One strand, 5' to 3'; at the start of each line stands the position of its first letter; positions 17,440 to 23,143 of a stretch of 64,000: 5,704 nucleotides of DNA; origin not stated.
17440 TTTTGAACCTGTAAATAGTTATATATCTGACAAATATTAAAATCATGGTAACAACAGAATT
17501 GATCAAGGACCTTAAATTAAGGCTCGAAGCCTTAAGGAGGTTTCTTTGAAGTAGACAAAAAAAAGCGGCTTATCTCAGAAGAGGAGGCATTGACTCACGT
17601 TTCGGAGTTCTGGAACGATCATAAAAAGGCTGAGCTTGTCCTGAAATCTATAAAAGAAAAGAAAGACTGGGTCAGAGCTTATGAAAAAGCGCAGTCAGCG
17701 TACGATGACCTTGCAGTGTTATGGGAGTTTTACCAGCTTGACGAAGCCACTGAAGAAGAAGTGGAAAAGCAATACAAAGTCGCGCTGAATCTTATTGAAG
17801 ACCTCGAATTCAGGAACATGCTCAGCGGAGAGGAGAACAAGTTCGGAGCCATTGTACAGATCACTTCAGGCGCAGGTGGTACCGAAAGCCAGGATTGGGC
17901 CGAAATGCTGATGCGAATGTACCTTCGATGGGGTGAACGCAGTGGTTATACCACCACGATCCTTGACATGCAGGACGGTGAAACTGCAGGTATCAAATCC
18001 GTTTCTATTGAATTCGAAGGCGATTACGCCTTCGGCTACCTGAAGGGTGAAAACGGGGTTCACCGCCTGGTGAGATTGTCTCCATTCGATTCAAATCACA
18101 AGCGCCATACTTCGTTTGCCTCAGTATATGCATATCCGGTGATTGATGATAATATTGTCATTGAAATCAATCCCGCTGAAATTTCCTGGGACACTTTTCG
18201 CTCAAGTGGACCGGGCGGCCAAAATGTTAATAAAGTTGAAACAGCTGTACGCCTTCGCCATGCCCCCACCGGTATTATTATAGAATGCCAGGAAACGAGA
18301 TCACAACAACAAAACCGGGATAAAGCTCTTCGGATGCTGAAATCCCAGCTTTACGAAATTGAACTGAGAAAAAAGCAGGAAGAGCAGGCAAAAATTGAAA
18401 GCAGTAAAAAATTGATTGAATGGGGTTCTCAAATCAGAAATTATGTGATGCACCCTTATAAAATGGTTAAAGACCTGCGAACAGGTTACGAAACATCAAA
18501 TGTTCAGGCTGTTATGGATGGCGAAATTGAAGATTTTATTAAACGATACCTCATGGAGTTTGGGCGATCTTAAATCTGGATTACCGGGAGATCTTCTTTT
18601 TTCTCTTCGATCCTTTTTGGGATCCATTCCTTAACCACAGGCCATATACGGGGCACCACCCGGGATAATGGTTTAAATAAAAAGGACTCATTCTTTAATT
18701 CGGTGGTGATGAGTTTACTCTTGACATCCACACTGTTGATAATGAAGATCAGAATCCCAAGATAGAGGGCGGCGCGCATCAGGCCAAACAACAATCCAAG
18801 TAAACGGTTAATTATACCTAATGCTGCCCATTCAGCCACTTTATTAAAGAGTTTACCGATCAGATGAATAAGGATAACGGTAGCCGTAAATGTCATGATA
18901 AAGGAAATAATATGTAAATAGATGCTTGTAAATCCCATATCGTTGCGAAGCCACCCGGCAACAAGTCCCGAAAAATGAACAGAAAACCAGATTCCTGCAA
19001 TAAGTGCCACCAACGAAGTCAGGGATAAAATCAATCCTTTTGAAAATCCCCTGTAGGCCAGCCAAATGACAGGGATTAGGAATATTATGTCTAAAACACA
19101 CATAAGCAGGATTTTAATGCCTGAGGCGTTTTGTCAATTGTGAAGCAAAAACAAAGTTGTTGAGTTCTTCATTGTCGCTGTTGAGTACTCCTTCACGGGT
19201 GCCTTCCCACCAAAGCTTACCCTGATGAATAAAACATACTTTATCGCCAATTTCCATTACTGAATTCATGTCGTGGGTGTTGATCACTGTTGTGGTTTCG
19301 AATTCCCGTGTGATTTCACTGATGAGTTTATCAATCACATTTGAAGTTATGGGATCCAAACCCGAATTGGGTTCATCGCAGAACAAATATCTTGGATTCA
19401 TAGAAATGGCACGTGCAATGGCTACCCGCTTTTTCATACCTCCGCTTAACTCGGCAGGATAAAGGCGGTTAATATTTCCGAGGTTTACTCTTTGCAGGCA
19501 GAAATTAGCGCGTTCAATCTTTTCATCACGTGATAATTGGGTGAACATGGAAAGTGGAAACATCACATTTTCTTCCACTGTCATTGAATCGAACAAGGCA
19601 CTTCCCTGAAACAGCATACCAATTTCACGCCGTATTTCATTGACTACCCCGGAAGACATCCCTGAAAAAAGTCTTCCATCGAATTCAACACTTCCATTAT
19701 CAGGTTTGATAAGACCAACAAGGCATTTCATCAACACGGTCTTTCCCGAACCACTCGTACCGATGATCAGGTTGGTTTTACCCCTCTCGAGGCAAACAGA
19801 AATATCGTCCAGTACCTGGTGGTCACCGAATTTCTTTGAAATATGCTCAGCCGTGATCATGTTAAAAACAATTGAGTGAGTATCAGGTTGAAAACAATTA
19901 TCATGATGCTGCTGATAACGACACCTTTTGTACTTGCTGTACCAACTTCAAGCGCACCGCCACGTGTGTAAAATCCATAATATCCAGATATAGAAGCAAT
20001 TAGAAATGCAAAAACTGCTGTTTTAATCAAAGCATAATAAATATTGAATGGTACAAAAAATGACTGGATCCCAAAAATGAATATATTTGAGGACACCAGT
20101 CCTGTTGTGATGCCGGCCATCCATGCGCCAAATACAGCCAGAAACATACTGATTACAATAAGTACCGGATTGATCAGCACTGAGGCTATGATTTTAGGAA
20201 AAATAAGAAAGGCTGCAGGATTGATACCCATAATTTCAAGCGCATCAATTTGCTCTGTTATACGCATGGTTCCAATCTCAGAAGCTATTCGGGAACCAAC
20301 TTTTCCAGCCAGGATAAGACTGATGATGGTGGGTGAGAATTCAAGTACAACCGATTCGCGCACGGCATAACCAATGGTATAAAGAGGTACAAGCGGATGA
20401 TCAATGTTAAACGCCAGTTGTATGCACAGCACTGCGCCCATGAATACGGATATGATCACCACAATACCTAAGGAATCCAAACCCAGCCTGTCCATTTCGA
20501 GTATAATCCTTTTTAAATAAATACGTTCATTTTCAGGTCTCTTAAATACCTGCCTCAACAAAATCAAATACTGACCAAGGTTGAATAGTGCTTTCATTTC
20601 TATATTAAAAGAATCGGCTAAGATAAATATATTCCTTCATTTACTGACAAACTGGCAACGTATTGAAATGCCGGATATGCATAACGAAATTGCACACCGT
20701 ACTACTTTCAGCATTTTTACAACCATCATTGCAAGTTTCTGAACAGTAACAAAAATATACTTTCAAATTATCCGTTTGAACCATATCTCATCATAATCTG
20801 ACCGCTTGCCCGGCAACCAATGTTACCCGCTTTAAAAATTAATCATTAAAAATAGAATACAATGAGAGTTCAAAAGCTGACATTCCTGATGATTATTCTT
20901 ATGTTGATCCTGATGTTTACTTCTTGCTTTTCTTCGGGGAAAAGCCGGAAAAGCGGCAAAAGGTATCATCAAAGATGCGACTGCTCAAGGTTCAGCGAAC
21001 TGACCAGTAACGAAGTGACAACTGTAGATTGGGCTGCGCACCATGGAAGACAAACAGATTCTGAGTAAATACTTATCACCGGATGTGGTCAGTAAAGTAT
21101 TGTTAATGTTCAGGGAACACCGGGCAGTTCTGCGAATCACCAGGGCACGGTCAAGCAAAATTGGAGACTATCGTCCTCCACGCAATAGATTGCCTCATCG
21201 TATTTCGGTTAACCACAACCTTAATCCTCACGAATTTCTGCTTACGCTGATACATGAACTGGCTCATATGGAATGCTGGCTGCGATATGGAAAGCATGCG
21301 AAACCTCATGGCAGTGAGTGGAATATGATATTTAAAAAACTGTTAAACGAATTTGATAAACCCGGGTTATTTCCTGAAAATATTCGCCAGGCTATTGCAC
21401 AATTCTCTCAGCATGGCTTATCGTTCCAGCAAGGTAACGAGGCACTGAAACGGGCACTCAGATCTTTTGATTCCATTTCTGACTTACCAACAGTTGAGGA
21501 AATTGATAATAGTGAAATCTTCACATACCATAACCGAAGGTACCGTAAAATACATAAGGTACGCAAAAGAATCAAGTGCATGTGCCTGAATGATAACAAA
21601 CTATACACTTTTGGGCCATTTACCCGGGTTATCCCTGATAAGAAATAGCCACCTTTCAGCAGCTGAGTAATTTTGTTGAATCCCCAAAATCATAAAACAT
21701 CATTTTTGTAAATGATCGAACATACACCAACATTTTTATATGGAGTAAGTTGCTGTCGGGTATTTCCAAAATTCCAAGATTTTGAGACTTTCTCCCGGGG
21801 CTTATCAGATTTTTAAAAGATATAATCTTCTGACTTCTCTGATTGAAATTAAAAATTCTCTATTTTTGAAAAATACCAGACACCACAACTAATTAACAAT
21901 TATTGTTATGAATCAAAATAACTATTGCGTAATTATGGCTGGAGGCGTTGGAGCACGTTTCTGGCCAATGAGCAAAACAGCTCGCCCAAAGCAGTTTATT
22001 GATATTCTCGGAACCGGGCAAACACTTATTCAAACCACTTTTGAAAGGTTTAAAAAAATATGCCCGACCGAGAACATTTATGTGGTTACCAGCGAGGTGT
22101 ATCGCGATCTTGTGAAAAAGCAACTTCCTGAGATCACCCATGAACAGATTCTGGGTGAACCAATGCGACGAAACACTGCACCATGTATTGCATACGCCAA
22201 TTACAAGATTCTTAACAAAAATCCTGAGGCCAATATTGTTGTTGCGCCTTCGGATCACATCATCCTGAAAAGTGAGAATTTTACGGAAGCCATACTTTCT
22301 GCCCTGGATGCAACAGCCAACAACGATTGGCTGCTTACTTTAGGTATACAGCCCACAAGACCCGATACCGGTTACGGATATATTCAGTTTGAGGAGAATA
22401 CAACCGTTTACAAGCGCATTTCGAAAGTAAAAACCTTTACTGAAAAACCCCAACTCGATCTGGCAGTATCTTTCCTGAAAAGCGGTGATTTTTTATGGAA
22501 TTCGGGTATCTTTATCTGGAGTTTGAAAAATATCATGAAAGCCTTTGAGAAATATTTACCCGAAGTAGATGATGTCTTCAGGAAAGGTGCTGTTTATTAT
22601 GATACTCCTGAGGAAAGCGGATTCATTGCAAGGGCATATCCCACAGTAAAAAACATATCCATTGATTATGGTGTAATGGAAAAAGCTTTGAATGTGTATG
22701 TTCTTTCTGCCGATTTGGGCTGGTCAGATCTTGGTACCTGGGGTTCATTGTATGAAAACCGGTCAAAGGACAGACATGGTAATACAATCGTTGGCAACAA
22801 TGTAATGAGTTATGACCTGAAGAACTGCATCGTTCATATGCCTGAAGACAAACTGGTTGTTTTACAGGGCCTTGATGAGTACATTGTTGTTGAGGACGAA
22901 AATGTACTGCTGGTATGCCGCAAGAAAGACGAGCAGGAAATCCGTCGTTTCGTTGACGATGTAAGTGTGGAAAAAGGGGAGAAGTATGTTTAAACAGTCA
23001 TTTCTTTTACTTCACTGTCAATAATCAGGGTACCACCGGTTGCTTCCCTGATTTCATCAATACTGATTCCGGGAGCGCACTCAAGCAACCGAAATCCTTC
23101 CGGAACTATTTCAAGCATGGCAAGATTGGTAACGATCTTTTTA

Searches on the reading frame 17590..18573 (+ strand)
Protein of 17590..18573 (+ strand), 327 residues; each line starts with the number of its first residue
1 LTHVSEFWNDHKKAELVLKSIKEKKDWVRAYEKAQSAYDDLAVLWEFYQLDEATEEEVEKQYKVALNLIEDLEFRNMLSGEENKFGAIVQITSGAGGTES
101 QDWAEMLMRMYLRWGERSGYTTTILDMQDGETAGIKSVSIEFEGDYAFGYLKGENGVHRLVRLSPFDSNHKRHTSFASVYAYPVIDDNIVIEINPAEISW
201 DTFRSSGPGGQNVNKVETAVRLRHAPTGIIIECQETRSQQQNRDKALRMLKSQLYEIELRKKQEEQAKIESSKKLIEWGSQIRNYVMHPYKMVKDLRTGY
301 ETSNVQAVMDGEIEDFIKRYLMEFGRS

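Call 93: search_protein_families(library=pfam, proteins=[window:17590-18573:+], max_evalue=0.00001)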
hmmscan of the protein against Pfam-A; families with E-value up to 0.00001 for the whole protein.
window:17590-18573:+ (327 aa): 2 families
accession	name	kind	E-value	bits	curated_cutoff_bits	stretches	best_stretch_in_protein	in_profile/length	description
PF03462.23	PCRF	-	8.5e-50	169.7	24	1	5-179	15-194/194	PCRF domain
PF00472.26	RF-1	-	2.3e-42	144.1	35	1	188-297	2-116/116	RF-1 domain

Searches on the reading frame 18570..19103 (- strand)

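Call 93: search_protein_families(library=pfam, proteins=[window:18570-19103:-], max_evalue=0.00001)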
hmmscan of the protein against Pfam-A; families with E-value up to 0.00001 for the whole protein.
window:18570-19103:- (177 aa): 1 family
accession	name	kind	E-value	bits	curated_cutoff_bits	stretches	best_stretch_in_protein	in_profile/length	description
PF02674.22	Colicin_V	-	1.4e-26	93.6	29.3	1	4-149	1-142/144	Colicin V production protein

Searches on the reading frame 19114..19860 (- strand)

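Call 93: search_protein_families(library=pfam, proteins=[window:19114-19860:-], max_evalue=0.00001)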
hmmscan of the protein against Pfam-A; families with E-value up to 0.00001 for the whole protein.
window:19114-19860:- (248 aa): 2 families
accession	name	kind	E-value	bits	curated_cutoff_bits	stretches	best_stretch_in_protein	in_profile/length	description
PF00005.33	ABC_tran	-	5.6e-32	111.7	25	1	17-165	1-136/137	ABC transporter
PF13304.12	AAA_21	-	5e-07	30.5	27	0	125-199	225-301/304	AAA domain, putative AbiEii toxin, Type IV TA system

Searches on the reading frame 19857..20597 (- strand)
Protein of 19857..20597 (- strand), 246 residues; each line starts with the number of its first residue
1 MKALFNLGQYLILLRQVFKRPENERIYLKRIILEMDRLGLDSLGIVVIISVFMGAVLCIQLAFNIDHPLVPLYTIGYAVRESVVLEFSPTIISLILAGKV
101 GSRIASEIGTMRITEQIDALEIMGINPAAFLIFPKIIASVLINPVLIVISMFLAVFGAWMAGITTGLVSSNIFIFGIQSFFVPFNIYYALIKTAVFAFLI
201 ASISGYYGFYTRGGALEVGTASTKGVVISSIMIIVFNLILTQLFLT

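Call 93: search_protein_families(library=pfam, proteins=[window:19857-20597:-], max_evalue=0.00001)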
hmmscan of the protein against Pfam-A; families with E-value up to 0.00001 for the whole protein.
window:19857-20597:- (246 aa): 1 family
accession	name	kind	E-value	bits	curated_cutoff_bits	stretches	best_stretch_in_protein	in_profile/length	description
PF02405.21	MlaE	-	1.9e-63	214.3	22.5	1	33-243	3-212/212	Permease MlaE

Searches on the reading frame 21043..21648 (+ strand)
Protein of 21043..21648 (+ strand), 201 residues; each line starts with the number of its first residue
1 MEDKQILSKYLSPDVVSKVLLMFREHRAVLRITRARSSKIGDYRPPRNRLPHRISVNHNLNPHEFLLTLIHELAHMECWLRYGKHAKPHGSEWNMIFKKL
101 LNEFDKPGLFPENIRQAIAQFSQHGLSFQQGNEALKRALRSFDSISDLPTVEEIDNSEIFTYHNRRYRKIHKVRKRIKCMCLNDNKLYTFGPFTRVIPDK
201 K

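Call 93: search_protein_families(library=pfam, proteins=[window:21043-21648:+], max_evalue=0.00001)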
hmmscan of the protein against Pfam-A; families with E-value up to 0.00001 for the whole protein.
window:21043-21648:+ (201 aa): 1 family
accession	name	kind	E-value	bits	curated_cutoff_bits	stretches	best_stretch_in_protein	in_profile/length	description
PF10263.15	SprT-like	-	7.3e-07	29.5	25.6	1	56-100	48-95/108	SprT-like family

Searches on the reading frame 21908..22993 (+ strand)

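Call 93: search_protein_families(library=pfam, proteins=[window:21908-22993:+], max_evalue=0.00001)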
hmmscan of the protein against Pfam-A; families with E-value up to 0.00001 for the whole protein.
window:21908-22993:+ (361 aa): 3 families
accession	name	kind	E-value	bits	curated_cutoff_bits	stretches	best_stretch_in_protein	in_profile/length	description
PF00483.29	NTP_transferase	-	1.2e-39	136.8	21.2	1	8-288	3-242/245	Nucleotidyl transferase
PF22640.1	ManC_GMP_beta-helix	-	2e-06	28.1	27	1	298-350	2-53/55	MannoseP isomerase/GMP-like beta-helix domain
PF12804.13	NTP_transf_3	-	3.5e-06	27.7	27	1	7-133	1-111/160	MobA-like NTP transferase domain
